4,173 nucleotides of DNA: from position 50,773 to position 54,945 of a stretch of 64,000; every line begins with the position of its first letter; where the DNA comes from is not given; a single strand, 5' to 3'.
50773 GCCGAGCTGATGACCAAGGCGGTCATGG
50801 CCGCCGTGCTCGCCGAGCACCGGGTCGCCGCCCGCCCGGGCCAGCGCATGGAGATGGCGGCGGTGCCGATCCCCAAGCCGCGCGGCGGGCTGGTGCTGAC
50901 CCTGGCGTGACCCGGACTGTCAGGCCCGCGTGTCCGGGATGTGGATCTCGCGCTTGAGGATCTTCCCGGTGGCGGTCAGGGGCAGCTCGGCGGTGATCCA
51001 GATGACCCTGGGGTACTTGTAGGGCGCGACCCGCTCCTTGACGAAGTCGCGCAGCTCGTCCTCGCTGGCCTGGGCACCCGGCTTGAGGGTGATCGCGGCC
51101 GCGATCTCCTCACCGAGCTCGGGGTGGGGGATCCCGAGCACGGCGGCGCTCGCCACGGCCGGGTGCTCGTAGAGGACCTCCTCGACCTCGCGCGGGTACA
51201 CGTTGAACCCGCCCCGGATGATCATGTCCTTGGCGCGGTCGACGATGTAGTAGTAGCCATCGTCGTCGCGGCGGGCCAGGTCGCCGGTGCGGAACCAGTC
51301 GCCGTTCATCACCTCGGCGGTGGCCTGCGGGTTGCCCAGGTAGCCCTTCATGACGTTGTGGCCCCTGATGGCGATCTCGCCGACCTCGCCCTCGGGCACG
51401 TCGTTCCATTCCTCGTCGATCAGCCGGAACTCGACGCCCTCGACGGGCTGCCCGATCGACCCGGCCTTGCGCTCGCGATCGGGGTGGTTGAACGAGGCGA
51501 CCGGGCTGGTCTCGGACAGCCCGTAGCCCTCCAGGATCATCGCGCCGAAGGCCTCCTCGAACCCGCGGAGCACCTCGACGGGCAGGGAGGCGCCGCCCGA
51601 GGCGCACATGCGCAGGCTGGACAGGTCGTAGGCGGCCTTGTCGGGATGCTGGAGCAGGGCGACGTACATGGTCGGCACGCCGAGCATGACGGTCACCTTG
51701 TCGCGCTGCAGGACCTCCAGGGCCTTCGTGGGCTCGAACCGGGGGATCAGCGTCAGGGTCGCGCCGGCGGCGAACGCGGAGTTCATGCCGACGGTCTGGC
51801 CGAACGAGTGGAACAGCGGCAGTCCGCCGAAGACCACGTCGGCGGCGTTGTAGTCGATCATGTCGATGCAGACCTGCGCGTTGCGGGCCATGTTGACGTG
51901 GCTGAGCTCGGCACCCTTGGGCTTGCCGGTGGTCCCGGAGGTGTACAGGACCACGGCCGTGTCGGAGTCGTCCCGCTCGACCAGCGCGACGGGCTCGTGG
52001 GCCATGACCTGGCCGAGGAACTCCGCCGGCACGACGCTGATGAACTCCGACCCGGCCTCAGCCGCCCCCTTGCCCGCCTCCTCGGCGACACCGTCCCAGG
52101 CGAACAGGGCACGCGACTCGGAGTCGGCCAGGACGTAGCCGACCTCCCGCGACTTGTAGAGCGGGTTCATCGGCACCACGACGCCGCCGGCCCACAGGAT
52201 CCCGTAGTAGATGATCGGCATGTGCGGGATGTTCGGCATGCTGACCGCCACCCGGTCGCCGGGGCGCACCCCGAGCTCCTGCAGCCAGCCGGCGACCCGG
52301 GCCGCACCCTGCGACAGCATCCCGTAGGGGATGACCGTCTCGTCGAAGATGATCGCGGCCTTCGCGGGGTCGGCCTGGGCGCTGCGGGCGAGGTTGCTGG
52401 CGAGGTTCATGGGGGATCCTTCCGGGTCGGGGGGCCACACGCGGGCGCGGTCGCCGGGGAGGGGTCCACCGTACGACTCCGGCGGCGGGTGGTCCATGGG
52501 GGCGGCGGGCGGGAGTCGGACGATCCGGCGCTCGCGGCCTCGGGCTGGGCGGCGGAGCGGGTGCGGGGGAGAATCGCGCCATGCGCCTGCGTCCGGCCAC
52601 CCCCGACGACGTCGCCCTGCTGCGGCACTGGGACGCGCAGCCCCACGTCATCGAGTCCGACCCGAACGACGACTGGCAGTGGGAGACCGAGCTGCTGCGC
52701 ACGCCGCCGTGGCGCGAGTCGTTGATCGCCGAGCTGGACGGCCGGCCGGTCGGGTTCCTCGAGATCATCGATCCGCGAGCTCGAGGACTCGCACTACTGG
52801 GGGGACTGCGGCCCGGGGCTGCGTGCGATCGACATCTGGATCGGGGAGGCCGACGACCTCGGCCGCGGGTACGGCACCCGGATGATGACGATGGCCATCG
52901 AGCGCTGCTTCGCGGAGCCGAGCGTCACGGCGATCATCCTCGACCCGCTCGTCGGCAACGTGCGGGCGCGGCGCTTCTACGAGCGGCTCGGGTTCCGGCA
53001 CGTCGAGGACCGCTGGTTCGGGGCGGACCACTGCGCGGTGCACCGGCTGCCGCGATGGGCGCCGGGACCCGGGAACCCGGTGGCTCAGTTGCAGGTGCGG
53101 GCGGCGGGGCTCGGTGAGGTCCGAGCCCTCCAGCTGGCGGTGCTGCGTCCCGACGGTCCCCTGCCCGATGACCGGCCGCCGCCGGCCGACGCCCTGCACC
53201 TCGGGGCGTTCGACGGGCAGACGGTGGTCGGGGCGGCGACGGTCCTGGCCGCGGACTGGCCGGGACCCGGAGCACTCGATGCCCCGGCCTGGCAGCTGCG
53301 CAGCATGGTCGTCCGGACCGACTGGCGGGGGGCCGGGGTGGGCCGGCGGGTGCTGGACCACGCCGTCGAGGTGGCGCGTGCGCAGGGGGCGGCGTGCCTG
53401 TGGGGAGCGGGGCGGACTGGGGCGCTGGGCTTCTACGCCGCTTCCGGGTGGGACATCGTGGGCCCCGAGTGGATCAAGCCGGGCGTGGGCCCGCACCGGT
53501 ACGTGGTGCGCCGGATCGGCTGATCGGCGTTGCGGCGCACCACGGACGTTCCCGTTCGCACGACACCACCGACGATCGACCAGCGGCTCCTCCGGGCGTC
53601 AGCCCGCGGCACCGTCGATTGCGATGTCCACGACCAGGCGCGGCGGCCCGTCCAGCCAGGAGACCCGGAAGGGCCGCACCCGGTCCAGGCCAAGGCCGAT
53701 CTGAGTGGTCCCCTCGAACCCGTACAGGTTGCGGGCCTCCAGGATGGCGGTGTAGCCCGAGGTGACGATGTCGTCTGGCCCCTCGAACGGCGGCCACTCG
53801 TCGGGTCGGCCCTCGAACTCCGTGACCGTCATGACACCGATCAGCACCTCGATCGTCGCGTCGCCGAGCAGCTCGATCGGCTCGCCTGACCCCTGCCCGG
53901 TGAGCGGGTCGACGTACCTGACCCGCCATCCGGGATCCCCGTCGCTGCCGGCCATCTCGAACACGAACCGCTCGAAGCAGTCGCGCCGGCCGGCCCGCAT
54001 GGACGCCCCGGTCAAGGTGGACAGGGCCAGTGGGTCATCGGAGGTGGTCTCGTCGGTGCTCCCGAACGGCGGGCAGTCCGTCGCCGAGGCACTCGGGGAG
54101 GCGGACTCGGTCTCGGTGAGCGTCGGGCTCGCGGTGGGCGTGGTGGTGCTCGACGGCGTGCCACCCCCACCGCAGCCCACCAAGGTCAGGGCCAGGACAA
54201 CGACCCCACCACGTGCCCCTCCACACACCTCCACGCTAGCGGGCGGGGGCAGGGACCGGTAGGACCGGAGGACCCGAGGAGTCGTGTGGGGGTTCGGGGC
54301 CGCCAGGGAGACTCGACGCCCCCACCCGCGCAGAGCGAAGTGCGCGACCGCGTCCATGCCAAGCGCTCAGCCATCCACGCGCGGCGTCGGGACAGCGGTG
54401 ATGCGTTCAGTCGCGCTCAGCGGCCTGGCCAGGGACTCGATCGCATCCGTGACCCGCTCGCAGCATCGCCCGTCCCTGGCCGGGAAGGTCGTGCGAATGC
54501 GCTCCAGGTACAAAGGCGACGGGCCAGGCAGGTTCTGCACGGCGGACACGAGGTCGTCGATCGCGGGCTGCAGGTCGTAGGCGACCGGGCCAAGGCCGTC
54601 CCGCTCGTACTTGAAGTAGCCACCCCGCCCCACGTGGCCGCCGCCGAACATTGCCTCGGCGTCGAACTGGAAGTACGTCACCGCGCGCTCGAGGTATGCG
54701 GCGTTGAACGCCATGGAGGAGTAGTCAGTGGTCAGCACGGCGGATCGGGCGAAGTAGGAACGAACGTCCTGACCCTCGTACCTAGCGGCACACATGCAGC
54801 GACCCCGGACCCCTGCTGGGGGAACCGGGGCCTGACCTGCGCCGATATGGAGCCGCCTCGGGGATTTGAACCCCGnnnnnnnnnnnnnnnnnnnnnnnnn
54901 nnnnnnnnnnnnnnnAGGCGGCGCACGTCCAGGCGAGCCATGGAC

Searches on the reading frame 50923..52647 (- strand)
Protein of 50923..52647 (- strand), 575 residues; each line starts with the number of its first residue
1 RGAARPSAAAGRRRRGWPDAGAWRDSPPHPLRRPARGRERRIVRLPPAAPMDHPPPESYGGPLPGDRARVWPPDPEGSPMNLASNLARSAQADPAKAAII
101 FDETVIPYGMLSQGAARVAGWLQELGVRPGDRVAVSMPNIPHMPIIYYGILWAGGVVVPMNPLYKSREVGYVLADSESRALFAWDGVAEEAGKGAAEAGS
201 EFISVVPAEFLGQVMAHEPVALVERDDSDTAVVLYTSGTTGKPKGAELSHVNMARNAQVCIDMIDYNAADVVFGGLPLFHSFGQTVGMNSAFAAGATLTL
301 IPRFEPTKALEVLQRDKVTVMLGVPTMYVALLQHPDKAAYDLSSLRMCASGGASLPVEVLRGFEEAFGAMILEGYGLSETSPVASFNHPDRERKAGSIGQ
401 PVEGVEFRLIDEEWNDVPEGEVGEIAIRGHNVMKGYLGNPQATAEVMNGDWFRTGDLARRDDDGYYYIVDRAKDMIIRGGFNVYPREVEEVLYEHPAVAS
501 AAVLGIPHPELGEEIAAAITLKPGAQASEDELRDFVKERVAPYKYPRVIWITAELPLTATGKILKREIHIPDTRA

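Call 21: search_protein_families(library=pfam, proteins=[window:50923-52647:-], max_evalue=0.001)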
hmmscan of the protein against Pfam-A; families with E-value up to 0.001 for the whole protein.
window:50923-52647:- (575 aa): 2 families
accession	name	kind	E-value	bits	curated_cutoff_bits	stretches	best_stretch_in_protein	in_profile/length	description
PF00501.34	AMP-binding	-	3e-97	326.3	29.9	1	87-437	2-384/384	AMP-binding enzyme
PF13193.12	AMP-binding_C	-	4.6e-21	76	24.5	1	487-562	1-76/76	AMP-binding enzyme C-terminal domain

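Call 29: find_related_loci(query=window:50923-52497:-, collection=genome_contigs, flank=10000)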
Query window:50923-52497:- (525 aa) in genome_contigs; peptide patterns used: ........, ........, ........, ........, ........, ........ (x = any residue, [..] = any of these).
99 stretches matched a pattern; 60 encode a relative of the query (tblastn E <= 1e-3); 60 distinct loci.
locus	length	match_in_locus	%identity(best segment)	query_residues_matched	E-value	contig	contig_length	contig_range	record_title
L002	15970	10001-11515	83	14-521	0e+0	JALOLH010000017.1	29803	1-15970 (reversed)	MAG: Candidatus Nanopelagicales bacterium isolate Prado020 scaffold_796, whole genome shotgun sequence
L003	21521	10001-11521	84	12-522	0e+0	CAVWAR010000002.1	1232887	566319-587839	MAG: uncultured Actinomycetes bacterium isolate MFD03804.bin.1.265 genome assembly, contig: contig_20739, whole genome s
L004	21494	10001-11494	81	23-520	0e+0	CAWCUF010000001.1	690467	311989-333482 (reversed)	MAG: uncultured Actinomycetes bacterium isolate MFD01721.bin.1.25 genome assembly, contig: contig_10608, whole genome sh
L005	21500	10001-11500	79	22-521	0e+0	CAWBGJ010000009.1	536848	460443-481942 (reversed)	MAG: uncultured Actinomycetes bacterium isolate MFD04716.bin.3.624 genome assembly, contig: contig_51365, whole genome s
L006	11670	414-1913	82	22-521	0e+0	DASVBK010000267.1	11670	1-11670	MAG TPA_asm: Candidatus Nanopelagicales bacterium isolate SMAG_U1977 k141_1857177, whole genome shotgun sequence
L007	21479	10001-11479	82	29-521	0e+0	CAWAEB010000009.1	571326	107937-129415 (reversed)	MAG: uncultured Actinomycetes bacterium isolate MFD04716.bin.3.43 genome assembly, contig: contig_41766, whole genome sh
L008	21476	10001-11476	78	30-521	0e+0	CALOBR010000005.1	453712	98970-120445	MAG: Jiangellales bacterium isolate HOU_bin.0112 genome assembly, contig: contig_954, whole genome shotgun sequence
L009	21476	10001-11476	78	30-521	0e+0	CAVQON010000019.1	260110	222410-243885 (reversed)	MAG: uncultured Actinomycetota bacterium isolate MFD09964.bin.1.108 genome assembly, contig: contig_6853, whole genome s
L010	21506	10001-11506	68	23-522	0e+0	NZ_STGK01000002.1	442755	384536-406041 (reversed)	Nocardioides sp. GY 10113 Scaffold2_1, whole genome shotgun sequence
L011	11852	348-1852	83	25-521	0e+0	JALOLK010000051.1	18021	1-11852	MAG: Candidatus Nanopelagicales bacterium isolate Prado023 scaffold_2895, whole genome shotgun sequence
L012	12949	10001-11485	65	26-518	0e+0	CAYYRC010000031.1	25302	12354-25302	MAG TPA_asm: uncultured Actinomycetes bacterium isolate SRP170004_co1_448 genome assembly, contig: NODE_2924_length_2530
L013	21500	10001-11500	60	26-521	0e+0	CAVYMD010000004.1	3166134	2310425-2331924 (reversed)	MAG: uncultured Solirubrobacteraceae bacterium isolate MFD01275.bin.1.173 genome assembly, contig: contig_9538, whole ge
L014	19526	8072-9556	61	30-521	0e+0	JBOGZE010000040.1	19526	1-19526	MAG: Solirubrobacterales bacterium isolate SC-S_metawrap_bin.30 k127_2014478, whole genome shotgun sequence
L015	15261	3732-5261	62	23-521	0e+0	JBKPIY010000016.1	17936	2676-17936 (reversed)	MAG: Actinomycetota bacterium isolate EKS_GB_MAG_00007 EKS_GB_000000109467, whole genome shotgun sequence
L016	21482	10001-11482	60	30-522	0e+0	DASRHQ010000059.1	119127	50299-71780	MAG TPA_asm: Solirubrobacteraceae bacterium isolate SMAG_U10088 k141_915041, whole genome shotgun sequence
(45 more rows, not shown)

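Call 36: search_protein_families(library=pfam, proteins=[L007:1-909:-, L007:929-2215:+, L003:709-1935:-, L003:1713-2804:-, L003:3538-4416:-, L003:4375-5487:+, L003:5421-6377:+, L003:6769-7479:-, L003:7608-8309:-, L002:1-744:+], max_evalue=0.001)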
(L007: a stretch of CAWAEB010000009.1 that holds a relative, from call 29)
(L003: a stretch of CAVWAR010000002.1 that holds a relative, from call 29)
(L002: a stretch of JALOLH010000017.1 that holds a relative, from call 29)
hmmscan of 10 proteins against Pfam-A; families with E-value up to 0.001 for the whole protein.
L007:1-909:- (303 aa): 1 family
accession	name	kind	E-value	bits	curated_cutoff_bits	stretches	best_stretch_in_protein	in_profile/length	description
PF02350.25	Epimerase_2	-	3e-73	247.1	30.6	1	43-303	2-266/347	UDP-N-acetylglucosamine 2-epimerase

L007:929-2215:+ (429 aa): 5 families
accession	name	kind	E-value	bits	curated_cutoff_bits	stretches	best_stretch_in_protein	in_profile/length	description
PF03721.20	UDPG_MGDP_dh_N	-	2.3e-49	168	27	1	22-196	2-184/187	UDP-glucose/GDP-mannose dehydrogenase family, NAD binding domain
PF00984.24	UDPG_MGDP_dh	-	5.7e-28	97.3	25.4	1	214-301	1-93/94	UDP-glucose/GDP-mannose dehydrogenase family, central domain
PF03720.21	UDPG_MGDP_dh_C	-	1.2e-13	51.8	30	1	324-420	1-100/103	UDP-glucose/GDP-mannose dehydrogenase family, UDP binding domain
PF02826.25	2-Hacid_dh_C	-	0.00011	22.1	25.1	0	9-59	25-75/178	D-isomer specific 2-hydroxyacid dehydrogenase, NAD binding domain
PF03446.21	NAD_binding_2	-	0.0005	20.6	21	0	22-153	1-110/161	NAD binding domain of 6-phosphogluconate dehydrogenase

L003:709-1935:- (409 aa): 3 families
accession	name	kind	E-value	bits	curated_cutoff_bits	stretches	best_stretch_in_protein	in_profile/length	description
PF01408.29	GFO_IDH_MocA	-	1.2e-16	61.9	24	1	80-193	2-120/120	Oxidoreductase family, NAD-binding Rossmann fold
PF22725.1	GFO_IDH_MocA_C3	-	3.1e-16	59.9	27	1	202-311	2-123/124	GFO/IDH/MocA C-terminal domain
PF02894.22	GFO_IDH_MocA_C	-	4.1e-13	50.1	22.9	1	206-398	2-214/218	Oxidoreductase family, C-terminal alpha/beta domain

L003:1713-2804:- (364 aa): 5 families
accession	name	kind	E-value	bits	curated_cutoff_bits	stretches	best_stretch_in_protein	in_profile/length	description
PF01041.23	DegT_DnrJ_EryC1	-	1.2e-125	420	19.8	1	16-356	4-359/360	DegT/DnrJ/EryC1/StrS aminotransferase family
PF01053.26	Cys_Met_Meta_PP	-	2.1e-08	33.6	27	1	35-128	51-141/381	Cys/Met metabolism PLP-dependent enzyme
PF00155.27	Aminotran_1_2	-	2.2e-08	34.1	19.7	1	38-125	44-147/361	Aminotransferase class I and II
PF01212.27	Beta_elim_lyase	-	5.9e-05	23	27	1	32-165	28-176/288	Beta-eliminating lyase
PF01276.26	OKR_DC_1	-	0.00057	19.2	27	1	44-111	74-141/417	Orn/Lys/Arg decarboxylase, major domain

L003:3538-4416:- (293 aa): 2 families
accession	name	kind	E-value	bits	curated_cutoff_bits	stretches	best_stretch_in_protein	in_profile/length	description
PF00483.29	NTP_transferase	-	3.1e-66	223.9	21.2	1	5-238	1-241/245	Nucleotidyl transferase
PF12804.13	NTP_transf_3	-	5e-10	40.2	27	1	6-137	1-121/160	MobA-like NTP transferase domain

L003:4375-5487:+ (371 aa): 7 families
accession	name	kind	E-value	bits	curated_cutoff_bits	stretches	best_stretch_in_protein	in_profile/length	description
PF16363.11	GDP_Man_Dehyd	-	6.5e-73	246.5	27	1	47-350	1-332/332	GDP-mannose 4,6 dehydratase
PF01370.27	Epimerase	-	1.1e-63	215.3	20.9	1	46-286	1-240/240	NAD dependent epimerase/dehydratase family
PF02719.21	Polysacc_synt_2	-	1.4e-17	64.3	20.2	1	46-305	1-248/293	Polysaccharide biosynthesis protein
PF01073.25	3Beta_HSD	-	2.7e-16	59.9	22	1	47-202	1-154/280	3-beta hydroxysteroid dehydrogenase/isomerase family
PF07993.18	NAD_binding_4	-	3.3e-11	43.3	20.1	1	48-223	1-206/258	Male sterility protein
PF04321.23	RmlD_sub_bind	-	4.5e-11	42.8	27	1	45-207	2-138/287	RmlD substrate binding domain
PF13460.12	NAD_binding_10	-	2.5e-09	37.7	27.2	1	50-205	1-132/184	NAD(P)H-binding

L003:5421-6377:+ (319 aa): 4 families
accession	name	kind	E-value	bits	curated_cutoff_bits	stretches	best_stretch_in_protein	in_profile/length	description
PF04321.23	RmlD_sub_bind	-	2.4e-93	312.8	27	1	33-310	3-282/287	RmlD substrate binding domain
PF01370.27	Epimerase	-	9e-26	91.2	20.9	1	33-197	1-187/240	NAD dependent epimerase/dehydratase family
PF16363.11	GDP_Man_Dehyd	-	4.7e-13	49.7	27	1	62-184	56-181/332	GDP-mannose 4,6 dehydratase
PF02719.21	Polysacc_synt_2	-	0.00013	21.7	20.2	1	66-133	62-129/293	Polysaccharide biosynthesis protein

L003:6769-7479:- (237 aa): 2 families
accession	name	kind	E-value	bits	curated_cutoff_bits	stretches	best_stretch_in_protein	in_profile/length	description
PF00535.33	Glycos_transf_2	-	9.8e-26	91.1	23.3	1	22-176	2-163/168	Glycosyl transferase family 2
PF13641.12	Glyco_tranf_2_3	-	1.5e-06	28.8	27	1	19-127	2-119/230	Glycosyltransferase like family 2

L003:7608-8309:- (234 aa): 1 family
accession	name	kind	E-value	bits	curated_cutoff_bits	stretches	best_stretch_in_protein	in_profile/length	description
PF05045.17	RgpF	-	4e-20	72.4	25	1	45-188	347-501/503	Rhamnan synthesis protein F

L002:1-744:+ (248 aa): 6 families
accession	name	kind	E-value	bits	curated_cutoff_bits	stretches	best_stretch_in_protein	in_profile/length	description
PF16363.11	GDP_Man_Dehyd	-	3.8e-60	204.5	27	1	1-225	80-330/332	GDP-mannose 4,6 dehydratase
PF01370.27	Epimerase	-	3.3e-50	171.2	20.9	1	1-163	69-240/240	NAD dependent epimerase/dehydratase family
PF02719.21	Polysacc_synt_2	-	6.9e-12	45.6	20.2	1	1-183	82-249/293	Polysaccharide biosynthesis protein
PF01073.25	3Beta_HSD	-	9.1e-08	31.9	22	1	19-142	88-220/280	3-beta hydroxysteroid dehydrogenase/isomerase family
PF07993.18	NAD_binding_4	-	2.2e-07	30.7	20.1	1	2-100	94-206/258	Male sterility protein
PF04321.23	RmlD_sub_bind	-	4.2e-07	29.8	27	1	2-103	57-153/287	RmlD substrate binding domain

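Call 57: find_encoding_contigs(protein=window:50923-52497:-, flank=10000, max_places=6)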
Protein window:50923-52497:- (525 aa): no gene with exactly this product is on record in the collection.

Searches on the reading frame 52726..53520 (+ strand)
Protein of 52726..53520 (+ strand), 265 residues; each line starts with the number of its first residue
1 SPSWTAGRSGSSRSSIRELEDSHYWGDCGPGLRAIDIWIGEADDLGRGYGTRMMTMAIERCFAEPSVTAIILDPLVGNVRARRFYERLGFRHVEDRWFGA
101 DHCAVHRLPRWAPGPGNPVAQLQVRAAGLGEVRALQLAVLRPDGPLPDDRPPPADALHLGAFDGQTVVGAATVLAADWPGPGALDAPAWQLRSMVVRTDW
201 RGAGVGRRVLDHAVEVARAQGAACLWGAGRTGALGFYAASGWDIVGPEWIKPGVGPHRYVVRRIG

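Call 21: search_protein_families(library=pfam, proteins=[window:52726-53520:+], max_evalue=0.001)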
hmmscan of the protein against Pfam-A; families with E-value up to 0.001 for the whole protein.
window:52726-53520:+ (265 aa): 7 families
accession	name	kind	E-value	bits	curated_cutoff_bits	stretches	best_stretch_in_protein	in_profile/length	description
PF00583.31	Acetyltransf_1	-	4.3e-21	75.8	20.7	2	148-241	23-115/116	Acetyltransferase (GNAT) family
PF13508.13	Acetyltransf_7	-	6.4e-15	55.7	27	2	160-242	7-82/84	Acetyltransferase (GNAT) domain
PF13523.12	Acetyltransf_8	-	3.2e-14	53.2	27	1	23-94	72-141/145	Acetyltransferase (GNAT) domain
PF13673.13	Acetyltransf_10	-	9.9e-10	38.9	23.6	1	157-254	32-119/128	Acetyltransferase (GNAT) domain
PF13527.13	Acetyltransf_9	-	2.6e-08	34.4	25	1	158-244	43-126/127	Acetyltransferase (GNAT) domain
PF13302.13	Acetyltransf_3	-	9.6e-08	33.3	25.4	1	33-91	81-138/138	Acetyltransferase (GNAT) domain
PF08445.16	FR47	-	3.6e-05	24.1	22.1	0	46-96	35-84/86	FR47-like protein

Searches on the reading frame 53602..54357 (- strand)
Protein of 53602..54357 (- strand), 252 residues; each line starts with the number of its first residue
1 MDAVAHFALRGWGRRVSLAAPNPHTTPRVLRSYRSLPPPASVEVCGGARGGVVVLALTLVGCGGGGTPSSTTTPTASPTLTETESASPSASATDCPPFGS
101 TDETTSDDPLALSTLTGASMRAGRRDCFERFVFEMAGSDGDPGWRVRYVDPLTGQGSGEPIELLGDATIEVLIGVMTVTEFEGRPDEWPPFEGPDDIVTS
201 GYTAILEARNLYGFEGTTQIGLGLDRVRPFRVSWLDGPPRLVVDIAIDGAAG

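Call 9: search_protein_families(library=pfam, proteins=[window:53602-54357:-], max_evalue=0.01)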
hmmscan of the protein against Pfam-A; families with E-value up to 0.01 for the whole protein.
window:53602-54357:- (252 aa): 1 family
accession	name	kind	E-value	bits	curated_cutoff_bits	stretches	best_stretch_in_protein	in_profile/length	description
PF24837.1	AMIN-like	-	5.8e-34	117.4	27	1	119-246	5-128/129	AMIN-like domain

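Call 20: find_related_loci(query=window:53602-54357:-, collection=genome_contigs, flank=10000)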
Query window:53602-54357:- (252 aa) in genome_contigs; peptide patterns used: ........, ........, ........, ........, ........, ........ (x = any residue, [..] = any of these).
341 stretches matched a pattern, but none encodes a relative of the query by tblastn (E <= 1e-3).

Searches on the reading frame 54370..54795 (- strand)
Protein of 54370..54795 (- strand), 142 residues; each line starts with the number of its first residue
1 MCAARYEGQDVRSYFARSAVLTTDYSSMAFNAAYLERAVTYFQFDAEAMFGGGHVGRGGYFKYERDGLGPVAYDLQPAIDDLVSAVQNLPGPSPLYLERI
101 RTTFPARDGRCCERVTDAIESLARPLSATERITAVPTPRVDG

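Call 9: search_protein_families(library=pfam, proteins=[window:54370-54795:-], max_evalue=0.01)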
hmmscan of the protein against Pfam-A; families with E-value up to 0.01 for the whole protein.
window:54370-54795:- (142 aa): 1 family
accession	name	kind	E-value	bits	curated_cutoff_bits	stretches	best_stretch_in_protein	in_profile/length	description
PF04464.20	Glyphos_transf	-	1.6e-10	41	22.1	1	9-120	259-366/367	CDP-Glycerol:Poly(glycerophosphate) glycerophosphotransferase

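Call 66: search_protein_families(library=ncbifam, proteins=[window:54370-54795:-], max_evalue=0.01)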
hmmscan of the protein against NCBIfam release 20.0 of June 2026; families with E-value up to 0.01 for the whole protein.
window:54370-54795:- (142 aa): 1 family
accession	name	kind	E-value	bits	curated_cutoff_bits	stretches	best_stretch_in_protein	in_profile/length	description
NF041712.1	techglyph_taseTarF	equivalog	9.7e-06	24.9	550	1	9-83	279-350/388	teichoic acid glycerol-phosphate transferase TarF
